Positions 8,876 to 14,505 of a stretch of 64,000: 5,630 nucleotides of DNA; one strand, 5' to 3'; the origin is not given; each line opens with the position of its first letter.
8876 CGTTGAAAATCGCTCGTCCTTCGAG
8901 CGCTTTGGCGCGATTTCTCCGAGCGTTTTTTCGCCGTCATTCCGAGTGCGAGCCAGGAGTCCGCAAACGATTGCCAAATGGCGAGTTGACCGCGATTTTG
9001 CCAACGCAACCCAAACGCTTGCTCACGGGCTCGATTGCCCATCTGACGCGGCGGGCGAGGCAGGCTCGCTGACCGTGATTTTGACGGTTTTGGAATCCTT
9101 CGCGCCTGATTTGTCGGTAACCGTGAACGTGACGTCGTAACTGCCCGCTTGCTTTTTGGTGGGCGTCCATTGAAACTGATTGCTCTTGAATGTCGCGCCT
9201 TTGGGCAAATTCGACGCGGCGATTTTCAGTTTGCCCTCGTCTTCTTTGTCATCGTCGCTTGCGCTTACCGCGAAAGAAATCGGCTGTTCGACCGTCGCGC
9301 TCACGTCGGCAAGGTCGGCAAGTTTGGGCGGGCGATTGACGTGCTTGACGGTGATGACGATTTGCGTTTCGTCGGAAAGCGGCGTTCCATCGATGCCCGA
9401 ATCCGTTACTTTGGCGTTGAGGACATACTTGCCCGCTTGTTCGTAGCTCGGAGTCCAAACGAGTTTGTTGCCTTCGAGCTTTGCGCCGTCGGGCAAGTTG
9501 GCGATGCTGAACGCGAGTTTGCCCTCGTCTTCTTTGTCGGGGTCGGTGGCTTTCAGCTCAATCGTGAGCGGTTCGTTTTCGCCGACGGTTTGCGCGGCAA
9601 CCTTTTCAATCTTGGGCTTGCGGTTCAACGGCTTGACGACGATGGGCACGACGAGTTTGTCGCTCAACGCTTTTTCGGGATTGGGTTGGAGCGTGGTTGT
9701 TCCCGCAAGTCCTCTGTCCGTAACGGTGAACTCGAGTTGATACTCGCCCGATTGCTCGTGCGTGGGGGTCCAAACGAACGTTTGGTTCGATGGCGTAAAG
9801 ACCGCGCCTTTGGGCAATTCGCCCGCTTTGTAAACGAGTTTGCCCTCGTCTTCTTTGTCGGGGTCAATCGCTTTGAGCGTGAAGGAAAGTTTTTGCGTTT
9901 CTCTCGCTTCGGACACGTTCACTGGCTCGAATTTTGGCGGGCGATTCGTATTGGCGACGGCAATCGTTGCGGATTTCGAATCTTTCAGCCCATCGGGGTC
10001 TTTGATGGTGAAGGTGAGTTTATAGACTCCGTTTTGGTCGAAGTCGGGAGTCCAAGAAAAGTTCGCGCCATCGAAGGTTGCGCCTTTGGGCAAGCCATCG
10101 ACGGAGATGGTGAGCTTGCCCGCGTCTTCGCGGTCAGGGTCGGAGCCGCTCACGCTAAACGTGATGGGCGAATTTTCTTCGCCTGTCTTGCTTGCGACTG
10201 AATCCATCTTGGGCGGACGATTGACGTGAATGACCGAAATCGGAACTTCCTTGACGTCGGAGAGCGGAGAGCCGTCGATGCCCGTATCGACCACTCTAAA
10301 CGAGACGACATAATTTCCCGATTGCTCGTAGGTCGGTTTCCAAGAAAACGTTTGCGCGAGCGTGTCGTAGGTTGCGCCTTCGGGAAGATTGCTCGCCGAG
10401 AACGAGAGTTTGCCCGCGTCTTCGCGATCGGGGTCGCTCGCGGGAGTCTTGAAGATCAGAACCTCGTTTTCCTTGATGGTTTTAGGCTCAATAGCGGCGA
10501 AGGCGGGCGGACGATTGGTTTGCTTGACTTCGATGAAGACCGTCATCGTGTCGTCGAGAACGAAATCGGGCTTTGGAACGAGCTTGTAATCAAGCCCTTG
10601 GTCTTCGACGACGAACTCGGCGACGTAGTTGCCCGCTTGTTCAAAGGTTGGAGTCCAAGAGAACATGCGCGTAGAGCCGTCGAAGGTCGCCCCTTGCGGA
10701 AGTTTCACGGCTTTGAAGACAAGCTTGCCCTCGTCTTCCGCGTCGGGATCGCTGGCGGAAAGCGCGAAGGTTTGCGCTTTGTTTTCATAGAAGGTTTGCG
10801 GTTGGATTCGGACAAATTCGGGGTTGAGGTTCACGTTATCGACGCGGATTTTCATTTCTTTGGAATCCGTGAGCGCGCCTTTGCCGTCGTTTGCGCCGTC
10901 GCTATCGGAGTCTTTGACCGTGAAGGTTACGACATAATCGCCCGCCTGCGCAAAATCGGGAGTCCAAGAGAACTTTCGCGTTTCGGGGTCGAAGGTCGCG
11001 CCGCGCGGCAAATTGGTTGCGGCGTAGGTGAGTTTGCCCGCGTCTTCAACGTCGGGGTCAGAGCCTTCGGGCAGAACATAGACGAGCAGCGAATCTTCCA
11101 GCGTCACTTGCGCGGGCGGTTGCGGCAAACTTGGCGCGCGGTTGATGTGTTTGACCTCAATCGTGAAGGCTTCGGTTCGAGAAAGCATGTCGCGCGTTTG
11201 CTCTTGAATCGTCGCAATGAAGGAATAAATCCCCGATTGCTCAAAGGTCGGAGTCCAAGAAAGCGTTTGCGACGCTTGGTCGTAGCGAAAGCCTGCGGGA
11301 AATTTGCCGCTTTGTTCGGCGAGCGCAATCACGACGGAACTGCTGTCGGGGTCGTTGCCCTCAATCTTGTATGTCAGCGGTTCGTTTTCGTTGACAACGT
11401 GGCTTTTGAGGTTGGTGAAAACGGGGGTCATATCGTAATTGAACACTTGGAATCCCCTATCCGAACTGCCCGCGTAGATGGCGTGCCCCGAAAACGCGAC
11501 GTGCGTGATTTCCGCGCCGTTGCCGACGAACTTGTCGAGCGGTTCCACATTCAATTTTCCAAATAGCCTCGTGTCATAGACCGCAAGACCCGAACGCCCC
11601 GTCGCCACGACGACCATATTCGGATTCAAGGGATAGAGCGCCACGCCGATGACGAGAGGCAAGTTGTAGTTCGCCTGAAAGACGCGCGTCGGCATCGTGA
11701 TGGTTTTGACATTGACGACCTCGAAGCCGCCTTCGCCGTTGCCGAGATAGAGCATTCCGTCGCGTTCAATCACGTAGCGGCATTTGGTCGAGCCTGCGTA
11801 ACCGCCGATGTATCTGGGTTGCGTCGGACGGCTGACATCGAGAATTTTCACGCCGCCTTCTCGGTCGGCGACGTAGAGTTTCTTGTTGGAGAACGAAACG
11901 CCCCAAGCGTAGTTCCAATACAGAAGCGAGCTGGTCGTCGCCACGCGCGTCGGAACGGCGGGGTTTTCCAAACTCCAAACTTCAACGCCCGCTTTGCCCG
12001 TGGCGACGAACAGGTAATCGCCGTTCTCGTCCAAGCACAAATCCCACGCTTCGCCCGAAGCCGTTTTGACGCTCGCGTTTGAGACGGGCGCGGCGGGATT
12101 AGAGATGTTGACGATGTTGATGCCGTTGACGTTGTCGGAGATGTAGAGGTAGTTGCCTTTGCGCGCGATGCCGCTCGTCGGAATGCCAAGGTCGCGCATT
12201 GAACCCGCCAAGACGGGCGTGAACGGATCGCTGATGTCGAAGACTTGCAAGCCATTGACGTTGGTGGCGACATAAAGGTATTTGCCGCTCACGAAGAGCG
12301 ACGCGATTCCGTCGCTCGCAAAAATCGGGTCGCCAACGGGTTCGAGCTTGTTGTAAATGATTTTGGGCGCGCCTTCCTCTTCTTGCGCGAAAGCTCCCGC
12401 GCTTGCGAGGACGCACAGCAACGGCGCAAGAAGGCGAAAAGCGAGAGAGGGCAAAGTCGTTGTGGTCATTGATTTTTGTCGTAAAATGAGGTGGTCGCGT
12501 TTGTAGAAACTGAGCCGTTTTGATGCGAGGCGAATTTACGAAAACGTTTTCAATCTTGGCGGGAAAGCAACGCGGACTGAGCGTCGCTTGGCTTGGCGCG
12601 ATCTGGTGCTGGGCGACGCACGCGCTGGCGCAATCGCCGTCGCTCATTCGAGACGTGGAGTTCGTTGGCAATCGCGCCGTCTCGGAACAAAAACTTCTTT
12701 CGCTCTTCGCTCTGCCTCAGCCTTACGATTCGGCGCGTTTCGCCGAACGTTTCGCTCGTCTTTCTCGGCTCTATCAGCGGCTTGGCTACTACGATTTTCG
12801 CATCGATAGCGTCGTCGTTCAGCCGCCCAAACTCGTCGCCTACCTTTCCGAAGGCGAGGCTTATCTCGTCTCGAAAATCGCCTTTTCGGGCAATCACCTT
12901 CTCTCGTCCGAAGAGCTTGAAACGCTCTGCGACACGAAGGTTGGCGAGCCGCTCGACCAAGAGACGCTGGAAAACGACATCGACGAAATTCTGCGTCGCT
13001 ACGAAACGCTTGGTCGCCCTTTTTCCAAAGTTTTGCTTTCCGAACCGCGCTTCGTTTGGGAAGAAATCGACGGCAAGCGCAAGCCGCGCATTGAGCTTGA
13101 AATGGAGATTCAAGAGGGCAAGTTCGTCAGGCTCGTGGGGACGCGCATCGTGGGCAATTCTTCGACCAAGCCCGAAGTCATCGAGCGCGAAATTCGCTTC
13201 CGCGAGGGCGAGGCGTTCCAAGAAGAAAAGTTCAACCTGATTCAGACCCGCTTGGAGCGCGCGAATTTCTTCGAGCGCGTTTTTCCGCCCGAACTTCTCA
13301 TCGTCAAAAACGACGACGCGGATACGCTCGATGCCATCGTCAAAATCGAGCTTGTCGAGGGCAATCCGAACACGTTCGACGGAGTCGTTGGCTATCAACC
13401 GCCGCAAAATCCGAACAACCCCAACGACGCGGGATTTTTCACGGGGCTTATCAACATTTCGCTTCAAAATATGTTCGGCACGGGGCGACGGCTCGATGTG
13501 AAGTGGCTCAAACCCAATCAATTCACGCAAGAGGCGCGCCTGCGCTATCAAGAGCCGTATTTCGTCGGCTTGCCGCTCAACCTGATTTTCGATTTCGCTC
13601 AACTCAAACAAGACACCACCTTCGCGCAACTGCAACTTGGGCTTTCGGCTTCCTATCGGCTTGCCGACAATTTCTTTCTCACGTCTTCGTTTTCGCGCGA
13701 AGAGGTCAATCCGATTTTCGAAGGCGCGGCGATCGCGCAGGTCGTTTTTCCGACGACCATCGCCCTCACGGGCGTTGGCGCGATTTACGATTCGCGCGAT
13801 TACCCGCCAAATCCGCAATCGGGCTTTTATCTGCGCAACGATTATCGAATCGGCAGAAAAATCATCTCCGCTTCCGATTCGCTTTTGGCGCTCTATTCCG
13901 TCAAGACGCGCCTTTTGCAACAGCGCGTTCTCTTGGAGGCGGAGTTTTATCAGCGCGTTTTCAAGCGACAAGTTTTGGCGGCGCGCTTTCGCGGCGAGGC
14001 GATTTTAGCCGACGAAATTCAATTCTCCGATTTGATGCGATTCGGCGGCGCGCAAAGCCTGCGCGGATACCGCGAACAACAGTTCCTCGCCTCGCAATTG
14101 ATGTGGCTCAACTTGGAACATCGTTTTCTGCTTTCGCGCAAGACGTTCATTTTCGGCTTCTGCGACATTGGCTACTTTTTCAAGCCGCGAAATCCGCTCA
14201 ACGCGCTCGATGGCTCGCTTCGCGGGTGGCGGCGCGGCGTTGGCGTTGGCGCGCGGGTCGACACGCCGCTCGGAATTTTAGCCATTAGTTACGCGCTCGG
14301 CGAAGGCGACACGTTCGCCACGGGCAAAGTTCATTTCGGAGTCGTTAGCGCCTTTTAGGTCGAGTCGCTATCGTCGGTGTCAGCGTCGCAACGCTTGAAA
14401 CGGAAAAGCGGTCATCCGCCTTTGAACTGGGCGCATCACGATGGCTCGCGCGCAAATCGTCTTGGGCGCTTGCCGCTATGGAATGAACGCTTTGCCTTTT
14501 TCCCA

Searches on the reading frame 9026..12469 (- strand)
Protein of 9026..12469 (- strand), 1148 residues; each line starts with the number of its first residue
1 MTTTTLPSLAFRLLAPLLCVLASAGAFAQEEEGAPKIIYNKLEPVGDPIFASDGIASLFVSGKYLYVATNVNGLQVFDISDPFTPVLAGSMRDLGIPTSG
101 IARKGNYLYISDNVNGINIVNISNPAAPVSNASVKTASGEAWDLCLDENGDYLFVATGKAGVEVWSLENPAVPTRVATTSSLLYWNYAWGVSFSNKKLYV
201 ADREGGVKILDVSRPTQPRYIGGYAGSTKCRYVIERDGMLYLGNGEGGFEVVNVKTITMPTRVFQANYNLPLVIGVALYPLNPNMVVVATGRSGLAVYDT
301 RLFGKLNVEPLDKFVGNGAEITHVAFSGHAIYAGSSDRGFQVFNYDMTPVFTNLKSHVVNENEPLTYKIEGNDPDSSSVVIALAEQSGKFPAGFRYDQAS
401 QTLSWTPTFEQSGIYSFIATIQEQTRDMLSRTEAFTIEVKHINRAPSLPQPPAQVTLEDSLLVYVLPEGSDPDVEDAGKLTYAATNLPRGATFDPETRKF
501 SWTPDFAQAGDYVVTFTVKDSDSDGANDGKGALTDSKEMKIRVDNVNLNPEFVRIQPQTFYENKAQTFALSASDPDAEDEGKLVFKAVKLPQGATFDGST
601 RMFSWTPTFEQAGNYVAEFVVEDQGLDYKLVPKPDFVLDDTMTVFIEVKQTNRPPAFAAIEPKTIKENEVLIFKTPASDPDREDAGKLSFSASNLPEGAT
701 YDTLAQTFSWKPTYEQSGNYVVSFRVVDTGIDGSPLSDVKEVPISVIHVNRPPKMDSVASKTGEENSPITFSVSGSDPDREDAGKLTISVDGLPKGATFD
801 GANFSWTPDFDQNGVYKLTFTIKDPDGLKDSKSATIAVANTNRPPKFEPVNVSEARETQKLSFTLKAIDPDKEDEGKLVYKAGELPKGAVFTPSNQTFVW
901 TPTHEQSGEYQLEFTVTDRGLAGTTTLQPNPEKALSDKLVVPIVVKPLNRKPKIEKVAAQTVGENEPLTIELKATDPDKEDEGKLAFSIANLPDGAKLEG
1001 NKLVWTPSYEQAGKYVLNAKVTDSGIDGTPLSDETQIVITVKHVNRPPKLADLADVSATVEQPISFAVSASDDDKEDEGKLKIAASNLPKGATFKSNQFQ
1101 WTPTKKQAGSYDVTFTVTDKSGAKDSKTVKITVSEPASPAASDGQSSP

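Call 49: search_protein_families(library=ncbifam, proteins=[window:9026-12469:-], max_evalue=1e-8)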
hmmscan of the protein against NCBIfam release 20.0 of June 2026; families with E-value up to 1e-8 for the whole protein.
window:9026-12469:- (1148 aa): 2 families
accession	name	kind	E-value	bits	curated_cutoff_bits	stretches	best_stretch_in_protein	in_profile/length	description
NF012211.1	tand_rpt_95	domain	6.1e-35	119.1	90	0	763-848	2-94/98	tandem-95 repeat protein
NF038112.1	myxo_dep_M36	subfamily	1.4e-28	98.7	1500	1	616-918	1246-1549/1604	myxosortase-dependent M36 family metallopeptidase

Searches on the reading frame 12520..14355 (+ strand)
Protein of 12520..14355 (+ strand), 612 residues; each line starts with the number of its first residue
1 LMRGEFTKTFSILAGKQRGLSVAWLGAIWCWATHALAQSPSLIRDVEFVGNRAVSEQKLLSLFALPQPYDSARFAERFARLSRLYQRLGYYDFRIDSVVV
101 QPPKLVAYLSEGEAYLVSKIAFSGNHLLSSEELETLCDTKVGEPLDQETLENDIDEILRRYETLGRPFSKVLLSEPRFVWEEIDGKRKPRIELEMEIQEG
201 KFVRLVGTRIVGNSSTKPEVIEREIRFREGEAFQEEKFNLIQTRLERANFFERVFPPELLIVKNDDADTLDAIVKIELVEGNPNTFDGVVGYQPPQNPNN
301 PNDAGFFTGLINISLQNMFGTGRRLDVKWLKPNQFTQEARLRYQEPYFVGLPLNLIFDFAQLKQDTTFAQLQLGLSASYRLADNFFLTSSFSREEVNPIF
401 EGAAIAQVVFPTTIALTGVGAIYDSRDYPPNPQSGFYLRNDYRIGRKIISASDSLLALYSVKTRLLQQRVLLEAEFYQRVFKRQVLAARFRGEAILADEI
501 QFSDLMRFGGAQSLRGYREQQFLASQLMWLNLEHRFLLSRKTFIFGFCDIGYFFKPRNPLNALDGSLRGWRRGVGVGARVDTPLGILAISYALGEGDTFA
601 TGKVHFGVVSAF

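Call 49: search_protein_families(library=ncbifam, proteins=[window:12520-14355:+], max_evalue=1e-8)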
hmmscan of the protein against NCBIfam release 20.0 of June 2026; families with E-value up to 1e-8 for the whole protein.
window:12520-14355:+ (612 aa): 3 families
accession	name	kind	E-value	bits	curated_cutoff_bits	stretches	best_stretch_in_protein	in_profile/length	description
TIGR03303.1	OM_YaeT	equivalog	2.4e-44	151.8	297.15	1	41-592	150-719/741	outer membrane protein assembly factor BamA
NF008287.0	PRK11067.1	subfamily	3.5e-21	75.3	1181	1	43-348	177-478/802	outer membrane protein assembly factor BamA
NF047779.1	Omp85_fam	subfamily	1.1e-17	64.7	200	1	415-598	225-413/423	Omp85 family outer membrane protein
